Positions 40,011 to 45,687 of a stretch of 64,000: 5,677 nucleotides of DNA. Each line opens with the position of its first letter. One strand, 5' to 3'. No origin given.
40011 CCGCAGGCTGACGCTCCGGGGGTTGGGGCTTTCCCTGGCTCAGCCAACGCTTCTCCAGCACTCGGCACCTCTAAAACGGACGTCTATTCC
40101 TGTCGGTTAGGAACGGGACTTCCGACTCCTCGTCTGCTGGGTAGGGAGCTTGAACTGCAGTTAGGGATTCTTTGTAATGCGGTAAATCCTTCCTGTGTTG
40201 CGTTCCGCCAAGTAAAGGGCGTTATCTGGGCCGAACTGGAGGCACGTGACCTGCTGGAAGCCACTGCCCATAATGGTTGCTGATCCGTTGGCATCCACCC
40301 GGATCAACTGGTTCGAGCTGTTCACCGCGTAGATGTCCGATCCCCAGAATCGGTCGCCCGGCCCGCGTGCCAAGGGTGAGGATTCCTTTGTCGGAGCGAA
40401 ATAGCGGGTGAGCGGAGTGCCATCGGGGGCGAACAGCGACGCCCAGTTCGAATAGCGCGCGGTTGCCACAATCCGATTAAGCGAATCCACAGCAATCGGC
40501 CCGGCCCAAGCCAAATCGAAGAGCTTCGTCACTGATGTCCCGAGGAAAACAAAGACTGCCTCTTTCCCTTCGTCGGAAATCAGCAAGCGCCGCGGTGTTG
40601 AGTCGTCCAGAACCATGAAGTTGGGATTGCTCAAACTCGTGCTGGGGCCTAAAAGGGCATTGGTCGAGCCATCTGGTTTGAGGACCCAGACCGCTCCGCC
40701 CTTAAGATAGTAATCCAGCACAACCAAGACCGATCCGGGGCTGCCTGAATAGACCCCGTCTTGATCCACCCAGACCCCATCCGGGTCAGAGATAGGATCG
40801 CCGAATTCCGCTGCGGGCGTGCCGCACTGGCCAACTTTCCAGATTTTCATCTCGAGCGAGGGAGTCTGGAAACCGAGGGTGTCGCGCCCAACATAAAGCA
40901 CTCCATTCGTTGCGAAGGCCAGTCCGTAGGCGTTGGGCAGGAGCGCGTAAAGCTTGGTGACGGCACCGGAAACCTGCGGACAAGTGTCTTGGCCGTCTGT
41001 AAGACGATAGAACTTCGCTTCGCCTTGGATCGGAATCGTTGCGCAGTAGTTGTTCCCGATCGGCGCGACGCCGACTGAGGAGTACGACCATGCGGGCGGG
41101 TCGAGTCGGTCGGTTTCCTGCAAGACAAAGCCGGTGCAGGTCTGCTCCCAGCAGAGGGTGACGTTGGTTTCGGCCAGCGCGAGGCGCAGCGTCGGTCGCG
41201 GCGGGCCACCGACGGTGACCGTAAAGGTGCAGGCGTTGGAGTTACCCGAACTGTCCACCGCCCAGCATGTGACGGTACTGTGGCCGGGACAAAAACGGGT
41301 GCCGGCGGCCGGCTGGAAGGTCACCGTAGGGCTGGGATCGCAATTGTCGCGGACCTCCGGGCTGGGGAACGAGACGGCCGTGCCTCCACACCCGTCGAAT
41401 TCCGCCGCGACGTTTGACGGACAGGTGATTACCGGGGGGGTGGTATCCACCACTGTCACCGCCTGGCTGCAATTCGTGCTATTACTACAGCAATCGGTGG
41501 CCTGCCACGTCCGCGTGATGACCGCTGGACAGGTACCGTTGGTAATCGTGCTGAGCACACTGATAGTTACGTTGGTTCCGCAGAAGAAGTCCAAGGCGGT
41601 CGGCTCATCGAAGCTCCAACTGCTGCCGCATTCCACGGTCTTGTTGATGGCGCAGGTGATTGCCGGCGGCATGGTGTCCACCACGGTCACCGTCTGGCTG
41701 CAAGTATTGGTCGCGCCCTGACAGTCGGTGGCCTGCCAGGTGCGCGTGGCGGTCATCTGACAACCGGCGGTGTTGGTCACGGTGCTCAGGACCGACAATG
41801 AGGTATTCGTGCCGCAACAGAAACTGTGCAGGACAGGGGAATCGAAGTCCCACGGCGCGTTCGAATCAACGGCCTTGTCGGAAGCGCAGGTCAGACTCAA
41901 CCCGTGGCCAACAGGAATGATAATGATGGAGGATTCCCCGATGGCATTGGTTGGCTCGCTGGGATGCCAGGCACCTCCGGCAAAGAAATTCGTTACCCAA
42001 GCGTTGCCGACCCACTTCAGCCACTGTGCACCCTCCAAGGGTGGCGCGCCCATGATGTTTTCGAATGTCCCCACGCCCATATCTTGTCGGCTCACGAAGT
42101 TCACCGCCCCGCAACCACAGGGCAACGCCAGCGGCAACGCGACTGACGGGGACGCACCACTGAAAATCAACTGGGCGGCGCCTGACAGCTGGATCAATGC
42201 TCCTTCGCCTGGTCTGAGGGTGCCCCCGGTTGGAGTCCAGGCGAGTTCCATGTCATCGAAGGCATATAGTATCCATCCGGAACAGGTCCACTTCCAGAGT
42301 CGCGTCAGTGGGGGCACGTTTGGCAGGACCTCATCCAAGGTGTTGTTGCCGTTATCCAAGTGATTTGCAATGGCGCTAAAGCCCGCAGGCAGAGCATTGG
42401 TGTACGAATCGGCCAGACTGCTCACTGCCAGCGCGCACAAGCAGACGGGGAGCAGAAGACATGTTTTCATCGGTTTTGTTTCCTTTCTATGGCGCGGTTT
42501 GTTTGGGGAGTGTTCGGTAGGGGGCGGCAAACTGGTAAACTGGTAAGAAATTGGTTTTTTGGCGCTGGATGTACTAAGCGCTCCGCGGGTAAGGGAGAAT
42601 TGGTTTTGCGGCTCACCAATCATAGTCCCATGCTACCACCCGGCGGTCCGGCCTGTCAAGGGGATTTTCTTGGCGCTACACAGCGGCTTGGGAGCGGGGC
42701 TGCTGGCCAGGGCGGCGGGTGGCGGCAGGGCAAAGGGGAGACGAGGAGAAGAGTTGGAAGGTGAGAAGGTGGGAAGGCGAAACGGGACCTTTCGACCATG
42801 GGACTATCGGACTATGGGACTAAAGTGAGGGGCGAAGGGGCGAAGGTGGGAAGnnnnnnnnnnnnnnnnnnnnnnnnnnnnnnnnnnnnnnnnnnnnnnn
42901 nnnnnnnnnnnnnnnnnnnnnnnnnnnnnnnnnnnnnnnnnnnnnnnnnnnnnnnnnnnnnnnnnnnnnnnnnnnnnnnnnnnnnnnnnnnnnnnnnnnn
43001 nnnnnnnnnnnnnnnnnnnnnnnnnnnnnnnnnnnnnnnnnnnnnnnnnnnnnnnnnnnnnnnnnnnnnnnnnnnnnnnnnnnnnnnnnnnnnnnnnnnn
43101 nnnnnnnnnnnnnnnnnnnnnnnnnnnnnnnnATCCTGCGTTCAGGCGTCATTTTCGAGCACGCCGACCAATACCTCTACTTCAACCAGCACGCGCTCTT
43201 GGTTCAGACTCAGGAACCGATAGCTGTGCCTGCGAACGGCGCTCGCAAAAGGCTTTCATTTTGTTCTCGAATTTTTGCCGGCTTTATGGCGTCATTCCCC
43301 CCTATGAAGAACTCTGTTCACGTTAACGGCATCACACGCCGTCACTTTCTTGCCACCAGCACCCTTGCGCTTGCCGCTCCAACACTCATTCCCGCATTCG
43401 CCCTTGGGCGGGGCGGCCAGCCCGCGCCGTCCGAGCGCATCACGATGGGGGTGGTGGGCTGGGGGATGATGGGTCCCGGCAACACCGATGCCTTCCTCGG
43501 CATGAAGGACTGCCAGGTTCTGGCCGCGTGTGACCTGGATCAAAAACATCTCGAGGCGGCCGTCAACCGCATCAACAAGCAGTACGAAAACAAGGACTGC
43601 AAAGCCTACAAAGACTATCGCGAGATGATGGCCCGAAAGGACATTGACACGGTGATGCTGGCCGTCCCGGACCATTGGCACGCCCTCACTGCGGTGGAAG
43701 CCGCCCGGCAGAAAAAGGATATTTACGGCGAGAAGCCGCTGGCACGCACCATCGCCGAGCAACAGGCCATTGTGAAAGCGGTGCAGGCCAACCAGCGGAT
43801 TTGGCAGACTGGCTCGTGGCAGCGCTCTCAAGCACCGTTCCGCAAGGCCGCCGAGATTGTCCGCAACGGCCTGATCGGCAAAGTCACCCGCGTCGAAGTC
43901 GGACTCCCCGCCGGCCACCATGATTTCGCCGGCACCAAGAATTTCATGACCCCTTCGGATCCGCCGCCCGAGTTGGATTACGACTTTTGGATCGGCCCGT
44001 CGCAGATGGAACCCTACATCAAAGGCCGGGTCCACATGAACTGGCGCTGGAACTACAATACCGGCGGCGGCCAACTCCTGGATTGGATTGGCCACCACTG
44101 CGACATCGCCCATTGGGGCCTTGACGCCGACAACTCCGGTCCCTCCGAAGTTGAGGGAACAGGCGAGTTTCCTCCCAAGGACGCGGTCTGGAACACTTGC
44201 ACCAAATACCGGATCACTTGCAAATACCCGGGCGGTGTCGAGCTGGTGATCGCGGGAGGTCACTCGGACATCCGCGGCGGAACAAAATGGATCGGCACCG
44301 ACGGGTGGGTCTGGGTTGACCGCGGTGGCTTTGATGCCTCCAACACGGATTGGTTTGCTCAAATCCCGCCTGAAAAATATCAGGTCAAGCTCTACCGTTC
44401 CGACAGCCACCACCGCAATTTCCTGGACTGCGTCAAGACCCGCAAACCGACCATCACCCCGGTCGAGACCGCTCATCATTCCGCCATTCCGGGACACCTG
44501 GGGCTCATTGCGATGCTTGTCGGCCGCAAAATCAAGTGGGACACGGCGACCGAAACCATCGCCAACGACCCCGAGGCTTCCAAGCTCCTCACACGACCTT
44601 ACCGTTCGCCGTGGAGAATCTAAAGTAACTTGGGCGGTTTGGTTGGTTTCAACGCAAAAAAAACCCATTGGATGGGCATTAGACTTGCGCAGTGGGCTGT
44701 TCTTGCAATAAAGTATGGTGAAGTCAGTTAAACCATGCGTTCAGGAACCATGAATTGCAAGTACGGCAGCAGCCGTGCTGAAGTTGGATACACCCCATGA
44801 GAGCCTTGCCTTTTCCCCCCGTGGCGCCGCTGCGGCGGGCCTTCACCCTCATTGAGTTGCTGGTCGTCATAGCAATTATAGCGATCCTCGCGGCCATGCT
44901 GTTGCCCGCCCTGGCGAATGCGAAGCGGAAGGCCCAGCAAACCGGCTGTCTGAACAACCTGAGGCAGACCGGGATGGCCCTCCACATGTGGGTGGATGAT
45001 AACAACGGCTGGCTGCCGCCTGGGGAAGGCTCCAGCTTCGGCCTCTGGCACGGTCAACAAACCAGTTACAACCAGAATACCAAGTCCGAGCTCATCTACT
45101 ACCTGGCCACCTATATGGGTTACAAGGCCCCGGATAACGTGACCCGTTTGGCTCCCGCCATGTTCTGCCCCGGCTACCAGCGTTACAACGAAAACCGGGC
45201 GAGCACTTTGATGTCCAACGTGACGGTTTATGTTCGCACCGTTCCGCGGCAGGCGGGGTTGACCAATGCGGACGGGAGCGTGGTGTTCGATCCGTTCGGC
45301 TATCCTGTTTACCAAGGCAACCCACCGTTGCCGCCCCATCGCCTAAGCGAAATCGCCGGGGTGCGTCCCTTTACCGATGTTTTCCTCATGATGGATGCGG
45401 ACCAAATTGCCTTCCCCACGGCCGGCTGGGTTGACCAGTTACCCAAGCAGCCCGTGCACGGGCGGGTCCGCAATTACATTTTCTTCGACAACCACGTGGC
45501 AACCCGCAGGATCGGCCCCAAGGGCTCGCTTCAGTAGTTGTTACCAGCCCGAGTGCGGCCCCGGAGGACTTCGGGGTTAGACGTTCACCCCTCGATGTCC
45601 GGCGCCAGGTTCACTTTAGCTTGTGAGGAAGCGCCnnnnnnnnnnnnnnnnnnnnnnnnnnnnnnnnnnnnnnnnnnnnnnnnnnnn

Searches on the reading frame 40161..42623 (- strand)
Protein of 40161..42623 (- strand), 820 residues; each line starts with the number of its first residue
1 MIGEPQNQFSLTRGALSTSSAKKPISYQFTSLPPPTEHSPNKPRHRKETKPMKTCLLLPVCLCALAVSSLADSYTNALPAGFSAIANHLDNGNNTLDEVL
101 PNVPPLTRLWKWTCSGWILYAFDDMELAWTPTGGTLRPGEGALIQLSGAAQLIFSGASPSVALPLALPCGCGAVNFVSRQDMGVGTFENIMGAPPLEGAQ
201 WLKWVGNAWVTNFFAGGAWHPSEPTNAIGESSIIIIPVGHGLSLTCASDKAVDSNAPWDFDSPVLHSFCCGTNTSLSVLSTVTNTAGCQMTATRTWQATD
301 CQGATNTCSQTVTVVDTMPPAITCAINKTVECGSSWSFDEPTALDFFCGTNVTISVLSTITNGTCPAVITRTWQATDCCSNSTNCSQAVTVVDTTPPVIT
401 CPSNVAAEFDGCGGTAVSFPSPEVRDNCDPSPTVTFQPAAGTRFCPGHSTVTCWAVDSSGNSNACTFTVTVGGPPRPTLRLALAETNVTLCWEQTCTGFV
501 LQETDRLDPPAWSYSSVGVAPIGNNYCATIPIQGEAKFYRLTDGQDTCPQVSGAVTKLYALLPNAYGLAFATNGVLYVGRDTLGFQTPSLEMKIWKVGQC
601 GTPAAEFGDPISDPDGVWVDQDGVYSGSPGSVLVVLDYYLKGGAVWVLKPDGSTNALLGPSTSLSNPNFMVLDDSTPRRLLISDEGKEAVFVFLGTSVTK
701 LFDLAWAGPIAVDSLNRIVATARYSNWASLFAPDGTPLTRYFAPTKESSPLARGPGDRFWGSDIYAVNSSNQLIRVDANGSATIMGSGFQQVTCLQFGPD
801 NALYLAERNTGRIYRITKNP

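Call 7: search_protein_families(library=pfam, proteins=[window:40161-42623:-], max_evalue=0.00001)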
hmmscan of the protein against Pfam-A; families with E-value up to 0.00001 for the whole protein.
window:40161-42623:- (820 aa): 2 families
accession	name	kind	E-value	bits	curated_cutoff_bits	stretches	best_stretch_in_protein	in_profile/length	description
PF02494.22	HYR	-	6e-17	62.2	21.7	1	392-471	1-81/81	HYR domain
PF23237.1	HYR_4C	-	1.5e-11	44.8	27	0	270-314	29-73/73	HYR-like domain with 4 cysteines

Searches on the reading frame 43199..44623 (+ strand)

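Call 8: search_protein_families(library=pfam, proteins=[window:43199-44623:+], max_evalue=0.00001)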
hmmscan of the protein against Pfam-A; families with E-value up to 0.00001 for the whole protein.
window:43199-44623:+ (474 aa): 3 families
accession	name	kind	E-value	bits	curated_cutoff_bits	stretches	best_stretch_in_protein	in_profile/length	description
PF19051.5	GFO_IDH_MocA_C2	-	1.4e-29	103.8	23.3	1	215-474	6-254/254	Oxidoreductase family, C-terminal alpha/beta domain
PF01408.29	GFO_IDH_MocA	-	1.3e-14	55.4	24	1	82-204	2-118/120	Oxidoreductase family, NAD-binding Rossmann fold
PF22725.1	GFO_IDH_MocA_C3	-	2.4e-07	31.2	27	0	279-351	32-100/124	GFO/IDH/MocA C-terminal domain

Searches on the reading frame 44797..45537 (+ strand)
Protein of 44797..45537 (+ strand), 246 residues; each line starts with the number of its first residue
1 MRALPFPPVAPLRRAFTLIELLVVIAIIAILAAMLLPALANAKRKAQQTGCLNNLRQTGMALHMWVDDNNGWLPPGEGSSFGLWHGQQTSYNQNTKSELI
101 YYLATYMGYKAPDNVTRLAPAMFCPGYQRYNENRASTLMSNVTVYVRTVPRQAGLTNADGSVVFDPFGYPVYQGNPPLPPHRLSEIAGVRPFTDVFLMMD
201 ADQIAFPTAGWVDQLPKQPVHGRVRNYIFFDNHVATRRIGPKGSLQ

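Call 8: search_protein_families(library=pfam, proteins=[window:44797-45537:+], max_evalue=0.00001)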
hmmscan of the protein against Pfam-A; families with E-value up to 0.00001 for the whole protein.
window:44797-45537:+ (246 aa): 1 family
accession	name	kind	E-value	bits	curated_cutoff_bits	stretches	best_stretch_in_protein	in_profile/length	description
PF07963.17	N_methyl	-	2.7e-08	33.5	21.2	1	13-36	4-27/27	Prokaryotic N-terminal methylation motif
